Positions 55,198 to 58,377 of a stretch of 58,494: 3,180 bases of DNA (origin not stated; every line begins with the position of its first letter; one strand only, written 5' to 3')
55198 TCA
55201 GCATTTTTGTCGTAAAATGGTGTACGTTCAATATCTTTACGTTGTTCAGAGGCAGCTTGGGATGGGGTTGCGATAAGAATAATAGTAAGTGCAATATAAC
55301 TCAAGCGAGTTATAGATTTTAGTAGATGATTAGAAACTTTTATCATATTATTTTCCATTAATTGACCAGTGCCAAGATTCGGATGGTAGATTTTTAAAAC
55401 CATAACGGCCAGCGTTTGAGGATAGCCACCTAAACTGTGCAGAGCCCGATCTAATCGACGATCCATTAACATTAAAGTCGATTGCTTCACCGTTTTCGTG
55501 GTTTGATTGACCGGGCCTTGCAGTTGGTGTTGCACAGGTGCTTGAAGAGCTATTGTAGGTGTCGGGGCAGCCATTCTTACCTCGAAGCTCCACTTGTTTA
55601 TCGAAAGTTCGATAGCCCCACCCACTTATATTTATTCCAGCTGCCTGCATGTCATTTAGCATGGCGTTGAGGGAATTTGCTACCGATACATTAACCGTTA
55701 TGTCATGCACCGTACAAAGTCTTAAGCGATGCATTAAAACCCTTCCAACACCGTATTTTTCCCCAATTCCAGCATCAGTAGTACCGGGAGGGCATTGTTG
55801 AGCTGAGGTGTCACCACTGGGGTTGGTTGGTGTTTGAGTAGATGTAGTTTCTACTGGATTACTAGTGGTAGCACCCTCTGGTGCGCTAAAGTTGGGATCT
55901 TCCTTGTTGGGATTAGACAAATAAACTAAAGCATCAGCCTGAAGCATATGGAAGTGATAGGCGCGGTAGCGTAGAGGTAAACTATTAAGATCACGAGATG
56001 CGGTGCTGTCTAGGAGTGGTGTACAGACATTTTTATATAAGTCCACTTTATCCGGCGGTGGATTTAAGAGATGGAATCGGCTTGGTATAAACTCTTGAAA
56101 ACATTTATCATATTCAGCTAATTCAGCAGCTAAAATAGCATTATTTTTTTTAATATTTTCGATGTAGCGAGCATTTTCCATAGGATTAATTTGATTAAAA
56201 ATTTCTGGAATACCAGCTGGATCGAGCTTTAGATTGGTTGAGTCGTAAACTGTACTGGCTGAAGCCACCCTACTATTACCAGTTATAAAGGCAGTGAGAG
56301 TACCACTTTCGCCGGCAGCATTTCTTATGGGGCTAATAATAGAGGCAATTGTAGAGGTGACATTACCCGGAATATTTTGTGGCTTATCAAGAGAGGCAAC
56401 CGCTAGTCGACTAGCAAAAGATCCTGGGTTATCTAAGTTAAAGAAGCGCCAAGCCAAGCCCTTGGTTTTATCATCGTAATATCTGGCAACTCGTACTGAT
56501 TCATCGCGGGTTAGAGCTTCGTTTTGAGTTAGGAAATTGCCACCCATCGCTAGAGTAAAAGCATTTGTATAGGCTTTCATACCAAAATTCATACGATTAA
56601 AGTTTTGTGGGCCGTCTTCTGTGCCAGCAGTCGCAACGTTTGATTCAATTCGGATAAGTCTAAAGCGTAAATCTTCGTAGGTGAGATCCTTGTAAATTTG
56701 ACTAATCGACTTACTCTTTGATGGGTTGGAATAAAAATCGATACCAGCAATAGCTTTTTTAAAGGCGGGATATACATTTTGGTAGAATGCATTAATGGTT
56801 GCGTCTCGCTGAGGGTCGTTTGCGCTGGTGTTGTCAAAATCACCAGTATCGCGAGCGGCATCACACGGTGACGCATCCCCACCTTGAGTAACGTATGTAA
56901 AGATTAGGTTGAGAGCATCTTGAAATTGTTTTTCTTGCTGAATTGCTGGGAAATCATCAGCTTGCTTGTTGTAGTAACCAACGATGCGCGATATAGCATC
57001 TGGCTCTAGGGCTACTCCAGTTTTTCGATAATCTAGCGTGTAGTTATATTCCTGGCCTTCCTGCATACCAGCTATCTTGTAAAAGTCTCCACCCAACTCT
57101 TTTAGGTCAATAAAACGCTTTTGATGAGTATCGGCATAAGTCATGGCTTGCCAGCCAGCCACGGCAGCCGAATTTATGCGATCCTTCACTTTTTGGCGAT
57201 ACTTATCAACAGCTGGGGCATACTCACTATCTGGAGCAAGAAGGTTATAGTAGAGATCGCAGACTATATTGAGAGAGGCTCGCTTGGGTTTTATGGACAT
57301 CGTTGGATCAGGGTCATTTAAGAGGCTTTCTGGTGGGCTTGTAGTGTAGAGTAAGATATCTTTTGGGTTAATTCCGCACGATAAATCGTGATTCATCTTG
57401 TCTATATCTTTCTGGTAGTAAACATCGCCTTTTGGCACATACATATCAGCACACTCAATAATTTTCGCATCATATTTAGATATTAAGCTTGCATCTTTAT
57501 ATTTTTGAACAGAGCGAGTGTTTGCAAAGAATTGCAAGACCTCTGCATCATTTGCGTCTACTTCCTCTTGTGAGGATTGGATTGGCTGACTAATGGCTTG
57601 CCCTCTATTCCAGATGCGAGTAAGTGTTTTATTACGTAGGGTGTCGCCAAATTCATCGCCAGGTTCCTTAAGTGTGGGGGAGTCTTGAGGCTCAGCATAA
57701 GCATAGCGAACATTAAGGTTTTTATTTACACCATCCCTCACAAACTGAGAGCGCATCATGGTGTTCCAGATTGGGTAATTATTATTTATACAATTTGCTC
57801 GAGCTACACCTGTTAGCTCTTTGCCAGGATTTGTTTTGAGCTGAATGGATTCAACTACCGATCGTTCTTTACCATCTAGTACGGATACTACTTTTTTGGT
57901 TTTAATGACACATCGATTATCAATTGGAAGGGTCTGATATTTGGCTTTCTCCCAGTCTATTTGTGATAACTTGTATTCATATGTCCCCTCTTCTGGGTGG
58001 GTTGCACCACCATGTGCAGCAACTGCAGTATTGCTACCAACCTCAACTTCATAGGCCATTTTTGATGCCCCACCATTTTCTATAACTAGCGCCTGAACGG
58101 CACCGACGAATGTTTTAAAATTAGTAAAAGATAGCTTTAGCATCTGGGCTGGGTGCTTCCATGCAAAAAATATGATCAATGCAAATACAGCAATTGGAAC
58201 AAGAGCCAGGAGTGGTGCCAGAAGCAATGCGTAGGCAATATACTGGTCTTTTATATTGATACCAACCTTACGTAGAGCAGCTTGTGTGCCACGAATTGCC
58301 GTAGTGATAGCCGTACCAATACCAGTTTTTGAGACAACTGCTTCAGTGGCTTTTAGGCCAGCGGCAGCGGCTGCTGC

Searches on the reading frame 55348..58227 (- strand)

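Call 59: search_protein_families(library=pfam, proteins=[window:55348-58227:-], max_evalue=0.0001)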
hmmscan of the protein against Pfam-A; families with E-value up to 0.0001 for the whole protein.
window:55348-58227:- (959 aa): 1 family
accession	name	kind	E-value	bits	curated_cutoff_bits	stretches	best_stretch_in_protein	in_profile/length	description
PF02557.22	VanY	-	1.3e-11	44.9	25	1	844-945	3-107/132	D-alanyl-D-alanine carboxypeptidase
